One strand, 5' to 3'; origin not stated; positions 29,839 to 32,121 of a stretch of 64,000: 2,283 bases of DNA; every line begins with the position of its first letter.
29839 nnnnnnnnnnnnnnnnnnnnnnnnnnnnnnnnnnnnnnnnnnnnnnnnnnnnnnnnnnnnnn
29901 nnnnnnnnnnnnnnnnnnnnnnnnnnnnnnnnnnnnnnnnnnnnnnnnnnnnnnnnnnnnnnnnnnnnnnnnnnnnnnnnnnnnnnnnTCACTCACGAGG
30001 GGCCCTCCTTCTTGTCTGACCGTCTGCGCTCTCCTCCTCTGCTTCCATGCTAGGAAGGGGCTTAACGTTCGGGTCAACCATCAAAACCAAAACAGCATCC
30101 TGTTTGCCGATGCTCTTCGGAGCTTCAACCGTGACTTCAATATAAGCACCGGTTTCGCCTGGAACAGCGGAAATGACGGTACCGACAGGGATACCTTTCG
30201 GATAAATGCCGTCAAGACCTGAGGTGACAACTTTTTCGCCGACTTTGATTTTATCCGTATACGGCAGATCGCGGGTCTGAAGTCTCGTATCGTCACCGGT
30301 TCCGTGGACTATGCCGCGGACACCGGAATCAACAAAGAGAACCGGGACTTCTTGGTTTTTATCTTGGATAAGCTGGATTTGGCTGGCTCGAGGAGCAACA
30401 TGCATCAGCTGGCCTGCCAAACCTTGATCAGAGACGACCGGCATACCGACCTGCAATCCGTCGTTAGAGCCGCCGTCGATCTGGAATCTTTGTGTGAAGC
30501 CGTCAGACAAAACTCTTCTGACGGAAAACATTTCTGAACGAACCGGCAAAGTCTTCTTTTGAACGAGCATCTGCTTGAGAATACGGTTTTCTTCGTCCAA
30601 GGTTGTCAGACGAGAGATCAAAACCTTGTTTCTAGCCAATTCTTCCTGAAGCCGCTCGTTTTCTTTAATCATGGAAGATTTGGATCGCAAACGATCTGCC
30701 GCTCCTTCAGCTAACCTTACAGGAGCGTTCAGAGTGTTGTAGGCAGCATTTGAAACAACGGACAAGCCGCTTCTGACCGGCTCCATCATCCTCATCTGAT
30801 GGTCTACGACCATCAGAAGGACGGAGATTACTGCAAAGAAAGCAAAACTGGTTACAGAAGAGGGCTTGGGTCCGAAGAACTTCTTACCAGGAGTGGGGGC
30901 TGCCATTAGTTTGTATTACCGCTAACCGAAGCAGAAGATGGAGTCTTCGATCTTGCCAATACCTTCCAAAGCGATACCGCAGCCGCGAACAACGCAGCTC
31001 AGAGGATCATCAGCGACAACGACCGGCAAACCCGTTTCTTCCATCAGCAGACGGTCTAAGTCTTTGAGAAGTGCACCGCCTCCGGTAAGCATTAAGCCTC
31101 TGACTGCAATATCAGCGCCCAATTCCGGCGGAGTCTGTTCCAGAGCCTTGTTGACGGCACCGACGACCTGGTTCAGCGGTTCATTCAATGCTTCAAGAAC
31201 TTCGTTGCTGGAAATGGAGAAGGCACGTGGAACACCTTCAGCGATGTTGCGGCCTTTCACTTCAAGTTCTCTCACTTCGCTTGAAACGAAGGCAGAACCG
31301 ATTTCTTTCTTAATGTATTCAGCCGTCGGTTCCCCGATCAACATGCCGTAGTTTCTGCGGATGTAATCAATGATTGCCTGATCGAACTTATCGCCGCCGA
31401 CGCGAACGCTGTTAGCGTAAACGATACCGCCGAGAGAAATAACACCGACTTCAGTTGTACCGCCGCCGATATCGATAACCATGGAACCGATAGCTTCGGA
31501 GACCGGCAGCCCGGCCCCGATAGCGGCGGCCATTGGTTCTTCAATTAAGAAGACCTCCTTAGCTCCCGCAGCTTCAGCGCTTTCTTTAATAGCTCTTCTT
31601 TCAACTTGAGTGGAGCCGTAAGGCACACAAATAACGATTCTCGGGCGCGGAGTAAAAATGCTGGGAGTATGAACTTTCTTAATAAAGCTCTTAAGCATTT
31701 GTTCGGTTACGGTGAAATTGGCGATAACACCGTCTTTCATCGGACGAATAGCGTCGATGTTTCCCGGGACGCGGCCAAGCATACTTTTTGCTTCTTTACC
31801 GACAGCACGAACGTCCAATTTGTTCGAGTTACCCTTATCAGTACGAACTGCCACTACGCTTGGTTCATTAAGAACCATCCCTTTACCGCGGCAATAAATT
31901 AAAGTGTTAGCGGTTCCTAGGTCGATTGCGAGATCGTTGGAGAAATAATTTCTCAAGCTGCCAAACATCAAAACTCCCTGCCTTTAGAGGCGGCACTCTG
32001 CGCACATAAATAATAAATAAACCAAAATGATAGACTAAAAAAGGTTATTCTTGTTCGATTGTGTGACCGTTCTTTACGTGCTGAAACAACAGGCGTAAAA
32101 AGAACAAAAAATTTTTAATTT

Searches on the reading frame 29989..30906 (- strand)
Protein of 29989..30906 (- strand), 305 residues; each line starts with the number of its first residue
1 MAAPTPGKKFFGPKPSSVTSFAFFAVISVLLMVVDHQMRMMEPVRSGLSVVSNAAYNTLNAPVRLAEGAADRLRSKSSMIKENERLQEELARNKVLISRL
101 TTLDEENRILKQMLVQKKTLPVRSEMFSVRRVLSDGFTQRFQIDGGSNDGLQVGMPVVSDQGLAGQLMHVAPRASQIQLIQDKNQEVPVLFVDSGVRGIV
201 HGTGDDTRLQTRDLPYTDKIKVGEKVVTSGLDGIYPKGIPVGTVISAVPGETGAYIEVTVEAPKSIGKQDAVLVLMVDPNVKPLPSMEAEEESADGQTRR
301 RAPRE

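Call 38: search_protein_families(library=pfam, proteins=[window:29989-30906:-], max_evalue=0.001)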
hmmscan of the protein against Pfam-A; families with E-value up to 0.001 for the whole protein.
window:29989-30906:- (305 aa): 1 family
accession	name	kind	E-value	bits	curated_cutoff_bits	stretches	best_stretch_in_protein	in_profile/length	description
PF04085.20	MreC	-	3.3e-35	121.5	28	1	134-275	6-146/147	Rod shape-determining protein MreC, barrel core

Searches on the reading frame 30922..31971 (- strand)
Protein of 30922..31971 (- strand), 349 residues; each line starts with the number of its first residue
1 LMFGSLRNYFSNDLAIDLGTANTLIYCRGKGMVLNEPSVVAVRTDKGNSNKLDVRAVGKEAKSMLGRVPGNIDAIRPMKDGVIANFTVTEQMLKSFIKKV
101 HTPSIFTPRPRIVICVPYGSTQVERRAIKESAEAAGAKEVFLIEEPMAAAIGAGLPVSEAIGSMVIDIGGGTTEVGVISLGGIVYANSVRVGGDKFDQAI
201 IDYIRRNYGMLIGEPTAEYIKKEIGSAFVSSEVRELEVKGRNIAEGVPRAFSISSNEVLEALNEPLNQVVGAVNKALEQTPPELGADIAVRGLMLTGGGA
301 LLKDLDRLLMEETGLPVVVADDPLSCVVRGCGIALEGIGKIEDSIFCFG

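Call 38: search_protein_families(library=pfam, proteins=[window:30922-31971:-], max_evalue=0.001)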
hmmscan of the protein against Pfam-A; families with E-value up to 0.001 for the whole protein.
window:30922-31971:- (349 aa): 5 families
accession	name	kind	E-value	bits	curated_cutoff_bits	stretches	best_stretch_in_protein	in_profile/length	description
PF06723.19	MreB_Mbl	-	7.7e-144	478.9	27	1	12-341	2-325/327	MreB/Mbl protein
PF00012.26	HSP70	-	1.4e-13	50.4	20.6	1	111-209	135-239/599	Hsp70 protein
PF14450.12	FtsA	-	7.4e-12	46.2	31.8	1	164-320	1-110/127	Cell division protein FtsA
PF11104.14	PilM_2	-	2.4e-08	33.8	27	0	162-222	181-235/340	Type IV pilus assembly protein PilM;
PF00022.25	Actin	-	6.3e-08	32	27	1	37-225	31-206/410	Actin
